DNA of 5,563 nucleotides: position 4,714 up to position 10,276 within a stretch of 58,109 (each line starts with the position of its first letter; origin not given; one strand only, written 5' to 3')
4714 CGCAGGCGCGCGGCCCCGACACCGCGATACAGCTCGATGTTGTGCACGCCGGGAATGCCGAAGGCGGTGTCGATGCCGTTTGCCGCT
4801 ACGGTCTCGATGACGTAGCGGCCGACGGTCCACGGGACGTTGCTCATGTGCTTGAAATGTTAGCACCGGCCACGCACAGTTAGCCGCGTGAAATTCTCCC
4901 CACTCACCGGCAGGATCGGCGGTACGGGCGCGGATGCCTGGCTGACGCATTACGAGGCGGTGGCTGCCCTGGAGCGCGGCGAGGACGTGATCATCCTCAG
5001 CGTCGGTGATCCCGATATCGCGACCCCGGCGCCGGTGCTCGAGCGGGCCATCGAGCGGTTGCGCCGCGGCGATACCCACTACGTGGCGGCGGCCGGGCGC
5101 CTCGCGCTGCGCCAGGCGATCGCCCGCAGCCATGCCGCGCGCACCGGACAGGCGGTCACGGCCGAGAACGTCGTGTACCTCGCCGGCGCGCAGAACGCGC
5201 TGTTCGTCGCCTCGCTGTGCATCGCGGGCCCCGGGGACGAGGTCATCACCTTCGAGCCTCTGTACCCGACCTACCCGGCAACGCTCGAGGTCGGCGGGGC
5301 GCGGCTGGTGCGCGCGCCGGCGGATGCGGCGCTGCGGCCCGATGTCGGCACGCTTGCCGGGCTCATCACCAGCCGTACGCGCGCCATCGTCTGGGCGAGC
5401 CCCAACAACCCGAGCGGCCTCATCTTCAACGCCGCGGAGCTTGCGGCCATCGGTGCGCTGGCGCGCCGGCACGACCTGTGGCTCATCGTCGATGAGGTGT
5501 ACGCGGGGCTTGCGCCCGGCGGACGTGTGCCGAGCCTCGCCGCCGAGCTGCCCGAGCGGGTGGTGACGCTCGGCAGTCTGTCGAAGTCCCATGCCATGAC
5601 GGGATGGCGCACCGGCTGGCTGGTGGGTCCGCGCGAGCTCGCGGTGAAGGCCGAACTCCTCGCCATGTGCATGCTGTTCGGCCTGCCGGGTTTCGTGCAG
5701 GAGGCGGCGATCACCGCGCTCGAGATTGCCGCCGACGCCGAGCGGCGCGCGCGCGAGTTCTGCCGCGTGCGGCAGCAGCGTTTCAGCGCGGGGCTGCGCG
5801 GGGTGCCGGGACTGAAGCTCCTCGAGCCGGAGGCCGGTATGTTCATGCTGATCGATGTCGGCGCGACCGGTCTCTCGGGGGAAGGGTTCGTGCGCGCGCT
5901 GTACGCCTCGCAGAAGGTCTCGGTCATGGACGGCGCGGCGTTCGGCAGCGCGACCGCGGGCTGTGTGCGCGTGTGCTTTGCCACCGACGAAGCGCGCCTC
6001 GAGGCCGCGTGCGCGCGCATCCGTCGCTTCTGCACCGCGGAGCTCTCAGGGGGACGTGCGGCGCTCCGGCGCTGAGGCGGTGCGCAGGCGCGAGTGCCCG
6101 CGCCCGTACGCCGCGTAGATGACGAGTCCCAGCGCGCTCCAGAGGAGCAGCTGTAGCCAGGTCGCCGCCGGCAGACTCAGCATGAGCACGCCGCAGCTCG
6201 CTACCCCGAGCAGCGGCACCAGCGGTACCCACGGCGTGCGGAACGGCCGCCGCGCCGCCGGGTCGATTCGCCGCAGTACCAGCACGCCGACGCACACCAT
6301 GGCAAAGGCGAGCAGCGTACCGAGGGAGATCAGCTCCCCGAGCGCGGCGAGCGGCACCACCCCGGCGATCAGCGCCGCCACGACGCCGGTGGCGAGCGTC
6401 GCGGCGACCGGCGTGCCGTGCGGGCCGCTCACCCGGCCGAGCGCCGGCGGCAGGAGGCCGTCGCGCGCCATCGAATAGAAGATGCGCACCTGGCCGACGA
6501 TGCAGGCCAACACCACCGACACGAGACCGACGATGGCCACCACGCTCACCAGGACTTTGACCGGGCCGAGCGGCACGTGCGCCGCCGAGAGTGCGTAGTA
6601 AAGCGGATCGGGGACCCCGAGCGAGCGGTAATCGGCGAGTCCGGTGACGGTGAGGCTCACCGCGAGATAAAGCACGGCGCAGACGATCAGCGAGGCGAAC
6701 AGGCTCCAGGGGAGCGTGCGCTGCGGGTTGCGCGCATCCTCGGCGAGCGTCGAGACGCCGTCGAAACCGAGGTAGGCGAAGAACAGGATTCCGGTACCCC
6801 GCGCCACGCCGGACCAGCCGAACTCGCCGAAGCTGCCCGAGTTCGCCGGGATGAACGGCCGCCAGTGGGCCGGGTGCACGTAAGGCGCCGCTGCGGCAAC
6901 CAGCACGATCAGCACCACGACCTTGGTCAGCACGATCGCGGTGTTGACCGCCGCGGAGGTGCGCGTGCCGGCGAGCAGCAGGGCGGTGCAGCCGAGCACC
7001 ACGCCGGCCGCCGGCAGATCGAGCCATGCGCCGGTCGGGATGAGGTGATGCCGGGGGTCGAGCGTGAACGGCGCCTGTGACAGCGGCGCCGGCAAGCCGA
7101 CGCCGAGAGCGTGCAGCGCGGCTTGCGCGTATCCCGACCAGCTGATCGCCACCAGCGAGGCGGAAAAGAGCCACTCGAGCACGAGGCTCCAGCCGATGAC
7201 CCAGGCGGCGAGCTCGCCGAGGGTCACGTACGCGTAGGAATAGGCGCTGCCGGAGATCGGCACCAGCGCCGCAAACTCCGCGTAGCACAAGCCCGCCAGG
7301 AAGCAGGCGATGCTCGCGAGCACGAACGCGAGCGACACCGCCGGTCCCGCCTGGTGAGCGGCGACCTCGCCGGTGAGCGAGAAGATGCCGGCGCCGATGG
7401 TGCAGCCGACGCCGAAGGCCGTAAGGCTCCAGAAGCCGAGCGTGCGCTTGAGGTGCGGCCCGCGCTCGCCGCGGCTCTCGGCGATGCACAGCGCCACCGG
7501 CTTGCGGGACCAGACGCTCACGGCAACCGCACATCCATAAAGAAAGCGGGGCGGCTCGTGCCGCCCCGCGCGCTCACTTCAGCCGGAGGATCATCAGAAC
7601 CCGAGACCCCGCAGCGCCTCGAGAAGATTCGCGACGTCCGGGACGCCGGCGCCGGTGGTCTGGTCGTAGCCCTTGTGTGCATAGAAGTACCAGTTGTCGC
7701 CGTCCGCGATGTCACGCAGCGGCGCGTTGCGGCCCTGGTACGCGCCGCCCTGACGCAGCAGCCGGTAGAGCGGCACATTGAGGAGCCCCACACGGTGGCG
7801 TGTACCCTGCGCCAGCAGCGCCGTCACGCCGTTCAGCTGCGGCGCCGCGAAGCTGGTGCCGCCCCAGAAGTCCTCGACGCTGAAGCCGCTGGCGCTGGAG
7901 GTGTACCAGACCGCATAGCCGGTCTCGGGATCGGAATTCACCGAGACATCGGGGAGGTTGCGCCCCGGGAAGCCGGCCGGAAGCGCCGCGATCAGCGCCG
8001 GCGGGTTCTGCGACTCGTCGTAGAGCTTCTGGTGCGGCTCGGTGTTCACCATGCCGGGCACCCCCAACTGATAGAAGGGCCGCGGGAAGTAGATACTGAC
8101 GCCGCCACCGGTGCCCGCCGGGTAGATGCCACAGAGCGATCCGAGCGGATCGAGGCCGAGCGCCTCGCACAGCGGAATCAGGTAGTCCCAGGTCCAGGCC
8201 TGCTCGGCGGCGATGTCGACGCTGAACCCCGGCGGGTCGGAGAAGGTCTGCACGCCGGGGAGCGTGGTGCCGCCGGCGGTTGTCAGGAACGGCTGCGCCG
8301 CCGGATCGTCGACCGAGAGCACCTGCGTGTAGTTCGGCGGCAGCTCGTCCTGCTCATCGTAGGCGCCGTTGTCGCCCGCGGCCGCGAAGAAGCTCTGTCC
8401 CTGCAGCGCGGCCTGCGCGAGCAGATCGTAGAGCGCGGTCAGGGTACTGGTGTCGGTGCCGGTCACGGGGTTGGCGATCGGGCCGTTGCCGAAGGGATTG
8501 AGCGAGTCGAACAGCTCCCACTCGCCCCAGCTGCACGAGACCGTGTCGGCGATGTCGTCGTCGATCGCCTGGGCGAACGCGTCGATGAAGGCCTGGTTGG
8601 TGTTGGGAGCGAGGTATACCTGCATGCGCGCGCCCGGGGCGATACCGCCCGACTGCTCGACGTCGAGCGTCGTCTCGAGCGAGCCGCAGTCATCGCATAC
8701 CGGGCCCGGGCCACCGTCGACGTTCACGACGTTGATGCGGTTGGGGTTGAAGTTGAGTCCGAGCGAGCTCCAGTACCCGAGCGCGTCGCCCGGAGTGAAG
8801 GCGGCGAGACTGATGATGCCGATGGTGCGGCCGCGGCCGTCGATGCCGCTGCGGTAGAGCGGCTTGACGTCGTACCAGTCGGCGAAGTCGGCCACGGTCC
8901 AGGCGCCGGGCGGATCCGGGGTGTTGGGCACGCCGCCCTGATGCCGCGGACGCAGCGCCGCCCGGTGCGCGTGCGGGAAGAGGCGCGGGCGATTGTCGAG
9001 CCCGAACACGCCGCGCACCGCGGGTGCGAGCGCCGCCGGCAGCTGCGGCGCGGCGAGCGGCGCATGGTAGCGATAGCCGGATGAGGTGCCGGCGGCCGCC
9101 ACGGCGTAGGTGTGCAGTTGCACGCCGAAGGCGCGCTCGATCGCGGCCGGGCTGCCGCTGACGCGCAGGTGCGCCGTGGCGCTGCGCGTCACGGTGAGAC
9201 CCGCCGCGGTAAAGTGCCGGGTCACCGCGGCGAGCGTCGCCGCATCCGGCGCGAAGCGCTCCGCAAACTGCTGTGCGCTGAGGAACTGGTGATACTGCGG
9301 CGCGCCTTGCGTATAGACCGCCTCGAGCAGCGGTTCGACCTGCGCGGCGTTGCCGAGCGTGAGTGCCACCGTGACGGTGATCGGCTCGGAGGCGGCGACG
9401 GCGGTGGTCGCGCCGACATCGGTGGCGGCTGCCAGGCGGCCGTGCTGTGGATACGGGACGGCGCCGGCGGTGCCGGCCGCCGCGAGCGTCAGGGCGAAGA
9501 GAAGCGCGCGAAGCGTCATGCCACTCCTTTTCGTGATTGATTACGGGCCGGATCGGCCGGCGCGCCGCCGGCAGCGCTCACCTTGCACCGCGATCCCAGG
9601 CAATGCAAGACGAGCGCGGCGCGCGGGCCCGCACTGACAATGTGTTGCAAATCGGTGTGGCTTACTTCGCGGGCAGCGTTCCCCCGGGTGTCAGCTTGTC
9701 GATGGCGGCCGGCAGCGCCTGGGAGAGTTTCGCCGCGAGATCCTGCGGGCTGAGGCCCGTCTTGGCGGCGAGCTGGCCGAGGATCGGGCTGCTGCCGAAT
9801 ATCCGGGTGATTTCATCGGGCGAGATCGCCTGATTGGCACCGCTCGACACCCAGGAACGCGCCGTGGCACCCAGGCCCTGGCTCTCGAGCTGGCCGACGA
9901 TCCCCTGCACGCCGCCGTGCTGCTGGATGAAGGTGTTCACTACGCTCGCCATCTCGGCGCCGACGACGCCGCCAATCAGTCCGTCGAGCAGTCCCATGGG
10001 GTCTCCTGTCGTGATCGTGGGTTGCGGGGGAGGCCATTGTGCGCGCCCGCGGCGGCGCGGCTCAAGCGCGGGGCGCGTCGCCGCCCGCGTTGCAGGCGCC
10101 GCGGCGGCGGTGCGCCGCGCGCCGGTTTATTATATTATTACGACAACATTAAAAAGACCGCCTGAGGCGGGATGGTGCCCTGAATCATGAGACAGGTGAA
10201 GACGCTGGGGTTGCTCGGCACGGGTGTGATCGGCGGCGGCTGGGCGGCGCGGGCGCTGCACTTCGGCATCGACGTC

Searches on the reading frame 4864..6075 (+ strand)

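Call 32: search_protein_families(library=ncbifam, proteins=[window:4864-6075:+], max_evalue=1e-12)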
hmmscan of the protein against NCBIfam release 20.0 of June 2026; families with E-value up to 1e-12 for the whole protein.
window:4864-6075:+ (403 aa): 58 families (the best 25 are shown)
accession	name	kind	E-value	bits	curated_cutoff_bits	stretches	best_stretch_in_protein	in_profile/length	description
NF041364.1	GntC_guanitoxin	equivalog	1.6e-74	251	415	1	45-389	3-356/356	guanitoxin biosynthesis PLP-dependent (S)-gamma-hydroxy-L-arginine cyclodehydratase GntC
NF004770.0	PRK06108.1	subfamily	1.9e-74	250.9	422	1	38-391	34-393/396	pyridoxal phosphate-dependent aminotransferase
NF041091.1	asp_aminotase_Arch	equivalog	7.5e-66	222.5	550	1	32-390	19-375/376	aspartate aminotransferase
NF004975.0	PRK06348.1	equivalog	2.5e-63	214.3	549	1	36-388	25-381/384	pyridoxal phosphate-dependent aminotransferase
NF006514.0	PRK08960.1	equivalog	1.5e-60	205.1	554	1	37-389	29-384/388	pyridoxal phosphate-dependent aminotransferase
NF005816.0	PRK07682.1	equivalog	7.8e-57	192.6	620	1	40-391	29-384/390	aminotransferase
NF005601.0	PRK07337.1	equivalog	2e-54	185.2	496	1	35-389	30-391/394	pyridoxal phosphate-dependent aminotransferase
NF006488.0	PRK08912.1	equivalog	3.7e-53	180.8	498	1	27-390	13-384/387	aminotransferase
NF006569.0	PRK09082.1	subfamily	5.6e-51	173.8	420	1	29-388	19-385/386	methionine aminotransferase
NF005732.0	PRK07550.1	equivalog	2.7e-50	171.5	366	1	38-389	30-387/389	aminotransferase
NF005817.0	PRK07683.1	equivalog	3.3e-50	170.9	575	1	37-391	25-382/387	aminotransferase A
NF005855.0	PRK07777.1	equivalog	4.1e-50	171.2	553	1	33-389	21-387/391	pyridoxal phosphate-dependent aminotransferase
TIGR03540.1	DapC_direct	equivalog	5.4e-50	170.4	593.25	1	35-388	24-382/383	LL-diaminopimelate aminotransferase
NF006229.0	PRK08361.1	equivalog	1e-49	169.6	624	1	38-388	31-386/391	aspartate aminotransferase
NF005588.0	PRK07309.1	equivalog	1.2e-49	169.3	576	1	40-392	30-388/391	pyridoxal phosphate-dependent aminotransferase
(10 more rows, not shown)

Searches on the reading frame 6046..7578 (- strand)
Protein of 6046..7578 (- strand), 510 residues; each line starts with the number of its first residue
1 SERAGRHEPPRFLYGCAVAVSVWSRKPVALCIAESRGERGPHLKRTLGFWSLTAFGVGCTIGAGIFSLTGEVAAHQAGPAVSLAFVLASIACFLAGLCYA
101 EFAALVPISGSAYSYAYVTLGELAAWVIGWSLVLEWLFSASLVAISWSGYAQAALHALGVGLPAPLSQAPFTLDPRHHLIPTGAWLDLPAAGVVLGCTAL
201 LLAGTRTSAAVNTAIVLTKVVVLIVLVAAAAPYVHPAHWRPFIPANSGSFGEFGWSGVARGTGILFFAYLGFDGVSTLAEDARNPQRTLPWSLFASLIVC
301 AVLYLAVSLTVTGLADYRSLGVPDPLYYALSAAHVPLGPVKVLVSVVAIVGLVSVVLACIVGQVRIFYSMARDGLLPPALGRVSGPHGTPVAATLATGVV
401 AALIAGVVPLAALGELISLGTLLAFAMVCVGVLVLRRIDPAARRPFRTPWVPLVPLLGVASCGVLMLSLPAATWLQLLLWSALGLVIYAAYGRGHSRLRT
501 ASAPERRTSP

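Call 32: search_protein_families(library=ncbifam, proteins=[window:6046-7578:-], max_evalue=1e-12)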
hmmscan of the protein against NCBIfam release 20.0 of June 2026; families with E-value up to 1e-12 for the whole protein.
window:6046-7578:- (510 aa): 12 families
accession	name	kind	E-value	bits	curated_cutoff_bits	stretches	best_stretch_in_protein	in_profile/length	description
NF053761.1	BrChAATpBcaP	equivalog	9.8e-150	499.6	690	1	27-499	6-459/460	branched-chain amino acid transporter BcaP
TIGR00909.1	2A0306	subfamily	4.9e-109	365.1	556.8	1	43-491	1-429/429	amino acid transporter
TIGR00906.1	2A0303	subfamily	8.8e-99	331.5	681.7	1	38-437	24-428/602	cationic amino acid transport permease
TIGR00908.1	2A0305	equivalog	7.5e-34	117.4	381.75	1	199-496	134-434/442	ethanolamine permease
TIGR00911.1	2A0308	subfamily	3.8e-22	78.4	701.8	1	37-450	38-431/505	L-type amino acid transporter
NF008466.1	PRK11357.1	equivalog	1.3e-20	73.8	800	1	42-498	5-442/446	fructoselysine/psicoselysine transporter FrlA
TIGR03428.1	ureacarb_perm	hypoth_equivalog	1.7e-17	63.5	740.45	1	41-438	9-401/475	permease, urea carboxylase system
TIGR00905.1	2A0302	subfamily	8.7e-17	61.1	409.05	1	45-489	7-433/473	basic amino acid/polyamine antiporter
TIGR01773.1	GABAperm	equivalog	2.9e-15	56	678.1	0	51-158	18-124/452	GABA permease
NF007876.0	PRK10580.1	equivalog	6.7e-15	54.9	736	0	42-140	6-103/457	proline-specific permease ProY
NF007602.0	PRK10249.1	equivalog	1.5e-14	53.9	851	0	34-134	10-109/458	phenylalanine transporter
NF008245.0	PRK11021.1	equivalog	1.2e-13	50.9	284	0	42-486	3-406/419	L-methionine/branched-chain amino acid transporter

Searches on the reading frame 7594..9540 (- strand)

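Call 32: search_protein_families(library=ncbifam, proteins=[window:7594-9540:-], max_evalue=1e-12)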
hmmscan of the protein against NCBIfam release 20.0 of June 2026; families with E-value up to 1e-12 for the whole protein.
window:7594-9540:- (648 aa): 0 families

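Call 78: search_protein_families(library=pfam, proteins=[window:7594-9540:-], max_evalue=0.0001)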
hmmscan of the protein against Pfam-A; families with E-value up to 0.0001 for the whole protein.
window:7594-9540:- (648 aa): 2 families
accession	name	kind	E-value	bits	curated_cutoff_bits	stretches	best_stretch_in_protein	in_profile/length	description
PF09286.16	Pro-kuma_activ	-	1.1e-26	94.3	23.5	1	47-183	8-142/143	Pro-kumamolisin, activation domain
PF00082.27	Peptidase_S8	-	9e-08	32.2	21.8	1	296-578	73-255/288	Subtilase family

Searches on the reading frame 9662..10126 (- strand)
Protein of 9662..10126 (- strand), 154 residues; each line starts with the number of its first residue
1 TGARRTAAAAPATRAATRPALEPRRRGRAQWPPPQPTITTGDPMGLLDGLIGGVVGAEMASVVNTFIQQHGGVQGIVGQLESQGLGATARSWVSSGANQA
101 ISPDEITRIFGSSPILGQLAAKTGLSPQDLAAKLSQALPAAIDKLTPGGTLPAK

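Call 32: search_protein_families(library=ncbifam, proteins=[window:9662-10126:-], max_evalue=1e-12)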
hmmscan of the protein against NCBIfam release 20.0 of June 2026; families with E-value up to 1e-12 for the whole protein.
window:9662-10126:- (154 aa): 0 families

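Call 78: search_protein_families(library=pfam, proteins=[window:9662-10126:-], max_evalue=0.0001)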
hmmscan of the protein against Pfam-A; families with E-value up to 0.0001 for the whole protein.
window:9662-10126:- (154 aa): 1 family
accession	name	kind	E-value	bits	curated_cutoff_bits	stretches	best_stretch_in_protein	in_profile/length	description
PF20159.5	YidB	-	1.7e-25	90.2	24.3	1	32-153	12-131/132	YidB-like protein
